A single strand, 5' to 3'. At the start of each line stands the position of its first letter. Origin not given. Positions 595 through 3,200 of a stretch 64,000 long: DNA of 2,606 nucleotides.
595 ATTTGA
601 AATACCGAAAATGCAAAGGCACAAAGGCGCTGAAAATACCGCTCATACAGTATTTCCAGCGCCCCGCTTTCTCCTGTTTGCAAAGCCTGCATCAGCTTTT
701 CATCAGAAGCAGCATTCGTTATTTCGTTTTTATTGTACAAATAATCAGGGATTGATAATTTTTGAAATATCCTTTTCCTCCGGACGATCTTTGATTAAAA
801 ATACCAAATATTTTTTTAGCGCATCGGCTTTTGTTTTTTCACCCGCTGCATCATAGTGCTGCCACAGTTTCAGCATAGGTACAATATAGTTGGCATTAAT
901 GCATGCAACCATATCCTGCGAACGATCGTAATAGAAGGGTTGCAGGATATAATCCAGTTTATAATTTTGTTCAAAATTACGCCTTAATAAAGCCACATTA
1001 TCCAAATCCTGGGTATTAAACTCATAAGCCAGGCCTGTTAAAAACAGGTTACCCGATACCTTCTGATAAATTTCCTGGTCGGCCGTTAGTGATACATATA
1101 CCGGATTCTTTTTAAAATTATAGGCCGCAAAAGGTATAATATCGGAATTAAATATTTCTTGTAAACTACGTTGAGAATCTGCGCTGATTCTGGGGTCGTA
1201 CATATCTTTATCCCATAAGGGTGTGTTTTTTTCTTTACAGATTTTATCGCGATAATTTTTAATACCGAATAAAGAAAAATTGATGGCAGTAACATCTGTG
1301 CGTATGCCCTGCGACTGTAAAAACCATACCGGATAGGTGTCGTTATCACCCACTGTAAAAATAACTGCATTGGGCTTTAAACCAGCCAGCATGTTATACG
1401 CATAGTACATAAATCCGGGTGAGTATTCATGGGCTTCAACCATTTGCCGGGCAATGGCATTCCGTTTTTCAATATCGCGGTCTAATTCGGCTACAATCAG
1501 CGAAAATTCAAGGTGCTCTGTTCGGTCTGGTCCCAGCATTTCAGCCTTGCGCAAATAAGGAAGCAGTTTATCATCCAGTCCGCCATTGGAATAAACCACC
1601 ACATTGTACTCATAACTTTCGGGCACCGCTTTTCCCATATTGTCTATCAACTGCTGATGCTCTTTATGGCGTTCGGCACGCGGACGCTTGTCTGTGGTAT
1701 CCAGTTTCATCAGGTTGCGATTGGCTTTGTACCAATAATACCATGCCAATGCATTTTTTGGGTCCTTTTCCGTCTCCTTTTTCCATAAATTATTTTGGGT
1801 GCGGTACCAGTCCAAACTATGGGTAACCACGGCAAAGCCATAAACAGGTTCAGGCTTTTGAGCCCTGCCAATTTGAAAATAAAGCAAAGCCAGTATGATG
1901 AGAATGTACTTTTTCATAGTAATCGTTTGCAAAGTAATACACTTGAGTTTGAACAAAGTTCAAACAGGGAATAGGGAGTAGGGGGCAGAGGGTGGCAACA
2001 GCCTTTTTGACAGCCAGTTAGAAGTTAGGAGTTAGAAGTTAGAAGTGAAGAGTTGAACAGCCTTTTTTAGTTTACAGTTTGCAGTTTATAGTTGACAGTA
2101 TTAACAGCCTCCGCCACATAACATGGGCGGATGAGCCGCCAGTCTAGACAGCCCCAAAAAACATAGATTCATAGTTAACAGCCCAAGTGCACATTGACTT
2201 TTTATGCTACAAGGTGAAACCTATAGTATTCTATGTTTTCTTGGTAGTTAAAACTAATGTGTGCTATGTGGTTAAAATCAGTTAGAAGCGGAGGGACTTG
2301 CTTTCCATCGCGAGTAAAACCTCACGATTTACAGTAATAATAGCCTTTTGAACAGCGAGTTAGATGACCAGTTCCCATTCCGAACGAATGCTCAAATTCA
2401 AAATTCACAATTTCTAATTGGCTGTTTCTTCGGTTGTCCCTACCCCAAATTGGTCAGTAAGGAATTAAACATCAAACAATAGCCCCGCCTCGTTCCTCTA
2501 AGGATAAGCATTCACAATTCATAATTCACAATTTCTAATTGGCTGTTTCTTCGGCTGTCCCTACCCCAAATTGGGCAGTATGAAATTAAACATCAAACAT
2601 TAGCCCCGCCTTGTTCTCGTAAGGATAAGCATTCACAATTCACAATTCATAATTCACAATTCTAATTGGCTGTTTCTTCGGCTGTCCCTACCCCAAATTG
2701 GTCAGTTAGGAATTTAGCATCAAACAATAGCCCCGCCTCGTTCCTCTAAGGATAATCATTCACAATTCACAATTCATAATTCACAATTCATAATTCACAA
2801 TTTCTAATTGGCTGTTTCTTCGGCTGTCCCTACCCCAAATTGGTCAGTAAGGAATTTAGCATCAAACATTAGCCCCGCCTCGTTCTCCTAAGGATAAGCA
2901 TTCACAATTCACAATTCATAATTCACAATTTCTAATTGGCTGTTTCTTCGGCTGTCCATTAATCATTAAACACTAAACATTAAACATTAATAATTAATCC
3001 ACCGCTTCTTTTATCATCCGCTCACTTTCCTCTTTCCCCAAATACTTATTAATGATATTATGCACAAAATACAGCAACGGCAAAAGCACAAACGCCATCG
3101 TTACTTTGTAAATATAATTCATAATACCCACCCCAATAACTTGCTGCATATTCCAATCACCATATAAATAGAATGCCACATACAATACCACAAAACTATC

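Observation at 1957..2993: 1-kb ORF-free leader with a ~125-bp tandem repeat array and nested hypervariable heptanucleotide microsatellite, upstream of a secreted-protein/ECF-sigma/anti-sigma operon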

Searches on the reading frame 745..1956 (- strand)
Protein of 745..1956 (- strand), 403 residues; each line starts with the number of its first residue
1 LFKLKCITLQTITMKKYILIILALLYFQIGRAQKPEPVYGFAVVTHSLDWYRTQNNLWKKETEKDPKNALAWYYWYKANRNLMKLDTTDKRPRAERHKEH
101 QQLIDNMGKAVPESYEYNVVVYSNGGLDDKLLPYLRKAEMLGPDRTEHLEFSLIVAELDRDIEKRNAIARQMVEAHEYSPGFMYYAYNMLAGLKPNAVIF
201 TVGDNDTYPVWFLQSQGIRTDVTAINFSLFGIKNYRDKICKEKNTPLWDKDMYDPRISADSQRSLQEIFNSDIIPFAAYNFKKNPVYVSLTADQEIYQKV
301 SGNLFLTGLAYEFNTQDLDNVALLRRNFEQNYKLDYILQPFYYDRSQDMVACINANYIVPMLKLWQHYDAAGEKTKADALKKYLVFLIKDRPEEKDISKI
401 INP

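Call 6: search_protein_families(library=pfam, proteins=[window:745-1956:-])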
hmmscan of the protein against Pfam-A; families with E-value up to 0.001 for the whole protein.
window:745-1956:- (403 aa): 0 families

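Call 11: find_encoding_contigs(protein=window:745-1917:-, flank=10000, max_places=10)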
Protein window:745-1917:- (390 aa): 2 contigs read that carry it; 2 places shown.
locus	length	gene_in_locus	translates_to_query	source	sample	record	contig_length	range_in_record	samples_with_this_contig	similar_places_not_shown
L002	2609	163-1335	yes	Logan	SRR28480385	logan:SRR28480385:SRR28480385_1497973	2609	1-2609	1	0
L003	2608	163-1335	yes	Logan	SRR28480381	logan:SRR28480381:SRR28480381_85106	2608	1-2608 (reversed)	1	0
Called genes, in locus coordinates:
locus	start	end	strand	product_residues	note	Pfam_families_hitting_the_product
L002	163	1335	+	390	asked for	PF28495:TMEM260_2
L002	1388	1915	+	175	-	PF04542:Sigma70_r2, PF05263:DUF722 (weak), PF08281:Sigma70_r4_2, PF04545:Sigma70_r4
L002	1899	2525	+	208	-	-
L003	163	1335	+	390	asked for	PF28495:TMEM260_2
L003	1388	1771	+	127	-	PF04542:Sigma70_r2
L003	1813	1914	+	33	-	-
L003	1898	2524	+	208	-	-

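Call 15: find_homologous_proteins(query=window:745-1917:-)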
Query window:745-1917:- (390 aa): 185 proteins with E <= 0.001 among 1941 candidates; the best 120 are listed.
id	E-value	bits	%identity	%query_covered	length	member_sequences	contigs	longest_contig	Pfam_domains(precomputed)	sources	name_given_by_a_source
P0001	4.4e-265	897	100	100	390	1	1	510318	PF28495.1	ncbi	-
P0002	9.7e-165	566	65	99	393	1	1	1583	PF28495.1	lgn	-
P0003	3.7e-158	545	61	99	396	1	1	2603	PF28495.1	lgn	-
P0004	5.1e-143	495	59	95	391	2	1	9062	PF28495.1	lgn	-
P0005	2.6e-131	456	53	100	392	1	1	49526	PF28495.1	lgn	-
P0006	3.3e-110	387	48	95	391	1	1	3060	PF28495.1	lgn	-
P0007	2.5e-109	384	46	100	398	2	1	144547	PF28495.1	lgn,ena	-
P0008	1.1e-108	382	46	99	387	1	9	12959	PF28495.1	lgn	-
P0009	4.7e-108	380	47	95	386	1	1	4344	PF28495.1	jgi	jgi:hypothetical protein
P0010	8.8e-108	379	45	99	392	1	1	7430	PF28495.1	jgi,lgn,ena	-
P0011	1.1e-107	378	47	95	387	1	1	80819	PF28495.1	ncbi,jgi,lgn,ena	jgi:tetratricopeptide (TPR) repeat protein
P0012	2.8e-107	377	46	100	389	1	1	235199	PF28495.1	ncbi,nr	ncbi:MAG: hypothetical protein JNL57_02885 [Bacteroidetes bacterium]|nr:hypothetical protein [Bacter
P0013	7.9e-107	376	46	99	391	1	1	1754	PF28495.1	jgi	jgi:hypothetical protein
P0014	1.4e-106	375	47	99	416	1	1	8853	PF28495.1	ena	-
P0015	4.2e-106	373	47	96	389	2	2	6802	PF28495.1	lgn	-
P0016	4.3e-106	373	46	98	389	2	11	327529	PF28495.1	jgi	jgi:hypothetical protein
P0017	5.1e-106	373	48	95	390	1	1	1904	PF28495.1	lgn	-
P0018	5.5e-106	373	46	99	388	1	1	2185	PF28495.1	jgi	jgi:hypothetical protein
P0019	3.4e-105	370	47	95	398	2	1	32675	PF28495.1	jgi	jgi:hypothetical protein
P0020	7.7e-105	369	45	98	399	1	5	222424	PF28495.1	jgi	jgi:hypothetical protein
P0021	8.2e-105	369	47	98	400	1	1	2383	PF28495.1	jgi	-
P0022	4.2e-104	367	45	99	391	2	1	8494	PF28495.1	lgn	-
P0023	5.3e-104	366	47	96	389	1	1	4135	PF28495.1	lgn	-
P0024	1.2e-103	365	46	95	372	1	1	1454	PF28495.1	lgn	-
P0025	2.3e-103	364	46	96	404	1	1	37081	PF28495.1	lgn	-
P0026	2.8e-103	364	45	96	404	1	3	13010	PF28495.1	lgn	-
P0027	4.2e-103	363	46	93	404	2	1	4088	PF28495.1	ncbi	-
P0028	7.0e-103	363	47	100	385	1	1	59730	PF28495.1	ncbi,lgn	-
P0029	8.2e-103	362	47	99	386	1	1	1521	PF28495.1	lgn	-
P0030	4.8e-102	360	44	97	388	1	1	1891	PF28495.1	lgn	-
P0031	5.5e-102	360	46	95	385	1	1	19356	PF28495.1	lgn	-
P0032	1.7e-101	358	45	95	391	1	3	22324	PF28495.1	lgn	-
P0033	2.5e-101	358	46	98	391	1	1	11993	PF28495.1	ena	-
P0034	2.8e-101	357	46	100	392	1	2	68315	PF28495.1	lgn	-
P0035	3.1e-101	357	46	95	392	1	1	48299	PF28495.1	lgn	-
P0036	3.1e-101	357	46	100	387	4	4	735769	PF28495.1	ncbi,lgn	-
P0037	3.9e-101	357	45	95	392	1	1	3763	PF28495.1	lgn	-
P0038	4.5e-101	357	45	95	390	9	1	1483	PF28495.1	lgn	-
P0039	4.7e-101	357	44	98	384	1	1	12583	PF28495.1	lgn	-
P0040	5.0e-101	357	44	94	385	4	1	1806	PF28495.1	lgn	-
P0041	5.4e-101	356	45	98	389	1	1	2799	PF28495.1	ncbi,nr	ncbi:MAG: hypothetical protein EOP49_14670 [Sphingobacteriales bacterium]|nr:MAG: hypothetical prote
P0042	8.7e-101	356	46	98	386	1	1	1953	PF28495.1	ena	-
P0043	1.0e-100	356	46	95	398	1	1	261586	PF28495.1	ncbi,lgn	-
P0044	1.4e-100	355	44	99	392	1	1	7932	PF28495.1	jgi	-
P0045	1.4e-100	355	45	98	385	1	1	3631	PF28495.1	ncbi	-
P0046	2.4e-100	354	45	96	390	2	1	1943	PF28495.1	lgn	-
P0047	2.4e-100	354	44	98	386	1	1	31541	PF28495.1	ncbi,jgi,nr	ncbi:MAG: hypothetical protein K0S32_3436 [Bacteroidetes bacterium]|jgi:hypothetical protein|nr:hypo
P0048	3.6e-100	354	45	99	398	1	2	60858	PF28495.1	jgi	jgi:hypothetical protein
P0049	5.7e-100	353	45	99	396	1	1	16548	PF28495.1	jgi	jgi:hypothetical protein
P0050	1.0e-99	352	45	100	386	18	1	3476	PF28495.1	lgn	-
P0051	1.4e-99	352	45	99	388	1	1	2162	PF28495.1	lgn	-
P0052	1.7e-99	351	43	99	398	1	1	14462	PF28495.1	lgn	-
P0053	2.2e-99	351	44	99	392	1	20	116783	PF28495.1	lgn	-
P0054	4.2e-99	350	46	94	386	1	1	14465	PF28495.1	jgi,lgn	-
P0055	4.3e-99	350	46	95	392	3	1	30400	PF28495.1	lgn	-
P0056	6.2e-99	350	45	95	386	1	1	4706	PF28495.1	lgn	-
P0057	8.6e-99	349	45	98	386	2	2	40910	PF28495.1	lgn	-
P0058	9.5e-99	349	43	99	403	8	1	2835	PF28495.1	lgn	-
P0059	2.7e-98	348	43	98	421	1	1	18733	PF28495.1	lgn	-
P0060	2.8e-98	347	47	94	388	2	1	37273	PF28495.1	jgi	jgi:hypothetical protein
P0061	3.3e-98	347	43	100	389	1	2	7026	PF28495.1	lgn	-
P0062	4.3e-98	347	43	97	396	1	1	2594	PF28495.1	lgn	-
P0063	1.1e-97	346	45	99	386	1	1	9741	PF28495.1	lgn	-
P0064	1.2e-97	345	45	99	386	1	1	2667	PF28495.1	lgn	-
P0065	1.1e-96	342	45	100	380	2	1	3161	PF28495.1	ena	-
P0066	1.9e-96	341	45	99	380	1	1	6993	PF28495.1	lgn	-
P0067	4.6e-96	340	43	100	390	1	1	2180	PF28495.1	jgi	jgi:hypothetical protein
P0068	6.1e-96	340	44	97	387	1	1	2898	PF28495.1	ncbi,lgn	ncbi:MAG: hypothetical protein ACOYMA_20440 [Bacteroidia bacterium]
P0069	1.3e-95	339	43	100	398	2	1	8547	PF28495.1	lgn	-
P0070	2.2e-95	338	44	95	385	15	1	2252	PF28495.1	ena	-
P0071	2.6e-95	338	45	95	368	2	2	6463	PF28495.1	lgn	-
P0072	3.0e-95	337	43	99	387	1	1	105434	PF28495.1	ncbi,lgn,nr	ncbi:MAG: hypothetical protein GC181_11345 [Bacteroidetes bacterium]|nr:hypothetical protein [Bacter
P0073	3.9e-95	337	43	94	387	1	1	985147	PF28495.1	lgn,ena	-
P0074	3.9e-95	337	43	98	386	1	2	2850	PF28495.1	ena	-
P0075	5.9e-95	337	43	99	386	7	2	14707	PF28495.1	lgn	-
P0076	1.1e-94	336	44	99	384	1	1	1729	PF28495.1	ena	-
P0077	1.4e-94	335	43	98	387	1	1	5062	PF28495.1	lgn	-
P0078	1.8e-94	335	43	98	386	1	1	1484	PF28495.1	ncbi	-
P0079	2.4e-94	335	44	100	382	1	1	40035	PF28495.1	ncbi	ncbi:MAG: hypothetical protein R2852_07340 [Bacteroidia bacterium]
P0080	3.2e-94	334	43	95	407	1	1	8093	PF28495.1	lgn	-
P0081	3.2e-94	334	43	99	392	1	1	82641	PF28495.1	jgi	jgi:hypothetical protein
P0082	8.5e-94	333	44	99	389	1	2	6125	PF28495.1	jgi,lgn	jgi:hypothetical protein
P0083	1.1e-93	332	45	94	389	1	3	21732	PF28495.1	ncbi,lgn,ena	-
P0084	1.2e-93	332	45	94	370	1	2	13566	PF28495.1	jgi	jgi:hypothetical protein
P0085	1.4e-93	332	44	99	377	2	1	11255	PF28495.1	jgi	jgi:hypothetical protein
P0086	4.9e-93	330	43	98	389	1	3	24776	PF28495.1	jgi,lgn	-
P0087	1.5e-92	329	42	94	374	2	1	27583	PF28495.1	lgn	-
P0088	1.8e-92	328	44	99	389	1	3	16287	PF28495.1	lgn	-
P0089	1.9e-92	328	42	98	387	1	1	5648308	PF28495.1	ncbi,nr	ncbi:hypothetical protein CNR22_21090 [Sphingobacteriaceae bacterium]|nr:hypothetical protein CNR22_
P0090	2.2e-92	328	42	99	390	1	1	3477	PF28495.1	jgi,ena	-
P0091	7.3e-92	326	42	99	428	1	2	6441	PF28495.1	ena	-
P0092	7.7e-92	326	44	95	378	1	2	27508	PF28495.1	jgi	jgi:hypothetical protein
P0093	7.8e-92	326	41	98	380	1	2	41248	PF28495.1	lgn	-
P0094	2.4e-91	325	43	100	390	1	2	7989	PF28495.1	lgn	-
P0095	3.7e-91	324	42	100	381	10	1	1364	PF28495.1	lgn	-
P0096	4.0e-91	324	42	99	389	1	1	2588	PF28495.1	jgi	jgi:hypothetical protein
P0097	2.2e-90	321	43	98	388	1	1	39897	PF28495.1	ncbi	-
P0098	2.7e-90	321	44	100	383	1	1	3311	PF28495.1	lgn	-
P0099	2.9e-90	321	42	99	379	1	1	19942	PF28495.1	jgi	jgi:hypothetical protein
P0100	4.4e-90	321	43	95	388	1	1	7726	PF28495.1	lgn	-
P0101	6.0e-90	320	43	95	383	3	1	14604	PF28495.1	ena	-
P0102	9.9e-90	319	44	99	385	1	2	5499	PF28495.1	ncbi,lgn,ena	-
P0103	2.5e-89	318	43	99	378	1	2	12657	PF28495.1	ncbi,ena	-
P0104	2.9e-89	318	42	98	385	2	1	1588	PF28495.1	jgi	jgi:hypothetical protein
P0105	3.1e-89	318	41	100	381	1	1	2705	PF28495.1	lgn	-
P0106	2.0e-88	315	42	99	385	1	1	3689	PF28495.1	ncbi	-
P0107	2.6e-88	315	41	100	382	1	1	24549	PF28495.1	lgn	-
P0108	2.8e-88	315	44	94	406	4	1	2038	PF28495.1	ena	-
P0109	2.3e-87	312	42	100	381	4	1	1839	PF28495.1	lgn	-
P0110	2.8e-87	311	42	99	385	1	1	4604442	PF28495.1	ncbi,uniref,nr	ncbi:hypothetical protein [Aurantibacillus circumpalustris]|uniref:hypothetical protein n=1 Tax=Aura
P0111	4.0e-87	311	41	100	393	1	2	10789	PF28495.1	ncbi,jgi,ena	jgi:hypothetical protein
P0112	8.7e-87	310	41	98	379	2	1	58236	PF28495.1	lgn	-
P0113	1.3e-86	309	41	98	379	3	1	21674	PF28495.1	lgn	-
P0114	3.7e-85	304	40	98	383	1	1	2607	PF28495.1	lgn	-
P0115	1.6e-84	302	40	100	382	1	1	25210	PF28495.1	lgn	-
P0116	2.5e-84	302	43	91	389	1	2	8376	PF28495.1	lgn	-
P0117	4.4e-84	301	39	99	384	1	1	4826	PF28495.1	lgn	-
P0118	5.2e-84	301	41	98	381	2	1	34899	PF28495.1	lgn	-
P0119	2.7e-83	298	39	95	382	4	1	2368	PF28495.1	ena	-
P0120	1.1e-82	296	41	96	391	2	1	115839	PF28495.1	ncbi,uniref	ncbi:hypothetical protein [Rurimicrobium arvi]|uniref:Uncharacterized protein n=1 Tax=Rurimicrobium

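Call 16: find_encoding_contigs(protein=P0004, flank=10000, max_places=3)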
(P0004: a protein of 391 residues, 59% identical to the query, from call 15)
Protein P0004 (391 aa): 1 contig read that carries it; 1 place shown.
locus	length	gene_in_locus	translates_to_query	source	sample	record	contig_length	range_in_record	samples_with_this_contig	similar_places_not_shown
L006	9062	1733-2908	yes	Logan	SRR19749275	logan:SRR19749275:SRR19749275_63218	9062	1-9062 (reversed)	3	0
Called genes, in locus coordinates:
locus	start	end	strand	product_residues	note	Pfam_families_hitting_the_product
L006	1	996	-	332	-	?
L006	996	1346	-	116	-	PF12844:HTH_19 (weak), PF01381:HTH_3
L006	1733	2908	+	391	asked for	PF28495:TMEM260_2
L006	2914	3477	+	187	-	PF04542:Sigma70_r2, PF08281:Sigma70_r4_2, PF04545:Sigma70_r4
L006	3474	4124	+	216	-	-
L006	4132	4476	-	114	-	PF04993:TfoX_N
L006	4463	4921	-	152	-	PF10604:Polyketide_cyc2, PF03364:Polyketide_cyc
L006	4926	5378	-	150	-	PF00903:Glyoxalase, PF22677:Ble-like_N (weak)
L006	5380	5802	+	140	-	PF01638:HxlR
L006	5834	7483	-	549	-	PF18962:Por_Secre_tail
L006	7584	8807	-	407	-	PF00817:IMS, PF21999:IMS_HHH_1 (faint), PF11799:IMS_C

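Call 17: find_encoding_contigs(protein=P0005, flank=10000, max_places=3)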
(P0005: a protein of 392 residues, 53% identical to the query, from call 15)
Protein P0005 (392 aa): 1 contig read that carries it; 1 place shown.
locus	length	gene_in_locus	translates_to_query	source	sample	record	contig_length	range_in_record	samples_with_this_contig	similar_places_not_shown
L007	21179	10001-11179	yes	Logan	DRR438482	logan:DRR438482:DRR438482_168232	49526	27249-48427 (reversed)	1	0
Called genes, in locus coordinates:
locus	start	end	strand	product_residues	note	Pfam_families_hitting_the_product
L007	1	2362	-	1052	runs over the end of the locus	PF04879:Molybdop_Fe4S4, PF13183:Fer4_8 (faint), PF12838:Fer4_7 (weak), PF13247:Fer4_11 (weak)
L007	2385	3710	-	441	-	PF14522:Cytochrome_C7 (faint), PF14537:Cytochrom_c3_2 (faint), PF22113:Mtrc-MtrF_II-IV_dom (faint), PF00034:Cytochrom_C, PF02085:Cytochrom_CIII (faint), PF13442:Cytochrome_CBB3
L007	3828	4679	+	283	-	PF00535:Glycos_transf_2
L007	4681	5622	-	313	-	PF01464:SLT (weak)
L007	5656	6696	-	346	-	PF00515:TPR_1 (faint), PF07719:TPR_2 (faint), PF13428:TPR_14 (faint), PF13431:TPR_17 (faint), PF13414:TPR_11 (weak), PF23914:TPR_CcmH_CycH (weak), PF13432:TPR_16 (weak), PF14559:TPR_19 (weak), +3 more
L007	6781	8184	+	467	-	PF00753:Lactamase_B, PF16661:Lactamase_B_6, PF10996:Beta-Casp, PF07521:RMMBL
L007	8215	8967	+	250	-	PF02592:Vut_1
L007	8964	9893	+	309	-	-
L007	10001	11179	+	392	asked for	PF28495:TMEM260_2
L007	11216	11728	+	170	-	PF07638:Sigma70_ECF (weak), PF04542:Sigma70_r2, PF04545:Sigma70_r4 (weak), PF08281:Sigma70_r4_2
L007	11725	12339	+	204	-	-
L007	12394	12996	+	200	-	-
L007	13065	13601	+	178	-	-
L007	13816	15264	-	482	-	PF01546:Peptidase_M20, PF07687:M20_dimer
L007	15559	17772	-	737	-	PF21710:Spt6_S1 (faint), PF13509:S1_2 (faint), PF00575:S1, PF23459:S1_RRP5, PF00575:S1, PF23459:S1_RRP5 (weak), PF00575:S1 (weak)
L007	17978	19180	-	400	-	PF01734:Patatin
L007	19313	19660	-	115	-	PF00436:SSB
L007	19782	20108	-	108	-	PF00436:SSB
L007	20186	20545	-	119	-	PF00436:SSB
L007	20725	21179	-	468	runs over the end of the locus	-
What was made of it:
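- The relative L007 manages with 107 bp between co-directional genes (call 17).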

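Call 18: find_encoding_contigs(protein=P0003, flank=10000, max_places=3)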
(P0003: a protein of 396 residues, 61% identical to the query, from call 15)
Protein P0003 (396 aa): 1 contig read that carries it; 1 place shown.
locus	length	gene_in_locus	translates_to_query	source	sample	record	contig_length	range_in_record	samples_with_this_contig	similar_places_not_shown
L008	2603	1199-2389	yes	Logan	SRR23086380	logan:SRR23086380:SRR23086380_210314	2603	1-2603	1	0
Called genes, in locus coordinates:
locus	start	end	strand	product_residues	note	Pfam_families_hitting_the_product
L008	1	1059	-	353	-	?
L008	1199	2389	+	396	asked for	PF28495:TMEM260_2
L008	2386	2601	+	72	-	?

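Call 44: find_encoding_contigs(protein=P0122, flank=10000, max_places=5)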
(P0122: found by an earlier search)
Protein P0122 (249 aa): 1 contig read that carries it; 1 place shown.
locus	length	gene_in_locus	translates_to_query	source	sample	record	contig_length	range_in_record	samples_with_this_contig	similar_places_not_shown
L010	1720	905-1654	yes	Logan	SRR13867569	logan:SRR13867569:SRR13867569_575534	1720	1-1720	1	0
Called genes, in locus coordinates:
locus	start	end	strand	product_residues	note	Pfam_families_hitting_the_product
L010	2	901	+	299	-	?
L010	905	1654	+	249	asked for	PF02592:Vut_1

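Call 45: find_encoding_contigs(protein=P0123, flank=10000, max_places=5)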
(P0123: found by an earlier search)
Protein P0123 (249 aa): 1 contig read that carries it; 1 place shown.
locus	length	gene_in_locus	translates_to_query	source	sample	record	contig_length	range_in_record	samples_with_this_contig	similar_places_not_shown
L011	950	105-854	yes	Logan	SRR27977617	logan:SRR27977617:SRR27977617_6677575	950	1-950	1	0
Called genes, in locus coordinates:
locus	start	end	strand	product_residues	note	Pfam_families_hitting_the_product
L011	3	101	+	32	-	?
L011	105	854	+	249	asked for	PF02592:Vut_1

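Call 51: find_encoding_contigs(protein=P0002, flank=10000, max_places=5)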
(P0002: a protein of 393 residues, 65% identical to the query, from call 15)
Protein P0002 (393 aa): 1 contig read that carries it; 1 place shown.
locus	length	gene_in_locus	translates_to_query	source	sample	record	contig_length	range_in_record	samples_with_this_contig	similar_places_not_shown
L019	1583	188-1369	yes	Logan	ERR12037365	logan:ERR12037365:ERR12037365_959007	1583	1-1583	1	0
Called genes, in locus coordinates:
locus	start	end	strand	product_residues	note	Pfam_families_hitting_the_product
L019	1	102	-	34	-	?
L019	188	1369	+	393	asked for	PF28495:TMEM260_2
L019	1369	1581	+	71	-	?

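Call 75: search_protein_families(library=ncbifam, proteins=[window:745-1917:-])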
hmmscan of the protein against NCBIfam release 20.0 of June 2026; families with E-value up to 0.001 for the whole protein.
window:745-1917:- (390 aa): 0 families

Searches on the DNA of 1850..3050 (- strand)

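Call 13: search_rna_families(source=window, start=1850, end=3050, threshold=evalue, max_evalue=5)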
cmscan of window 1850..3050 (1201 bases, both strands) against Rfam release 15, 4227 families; matches with E-value up to 5: 2.
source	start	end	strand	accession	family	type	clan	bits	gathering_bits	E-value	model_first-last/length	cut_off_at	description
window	2558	2612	-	RF02085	Yar_1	Gene; lncRNA;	-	14.7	50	3.1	1-74/74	no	Yellow-achaete intergenic RNA conserved region 1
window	1871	2030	+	RF02161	PART1_3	Gene; lncRNA;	-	13.3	40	4.2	1-131/131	no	Prostate androgen-regulated transcript 1 conserved region 3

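Call 77: search_dna_similar(query=window:1957-2993:-, collection=plasmids, mode=distant, max_rows=10)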
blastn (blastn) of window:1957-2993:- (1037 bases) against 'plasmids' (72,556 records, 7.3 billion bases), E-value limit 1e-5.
No match.

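Call 78: search_dna_similar(query=window:1957-2993:-, collection=phages, mode=distant, max_rows=10)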
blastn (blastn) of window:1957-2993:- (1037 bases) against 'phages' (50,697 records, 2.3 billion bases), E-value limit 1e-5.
No match.
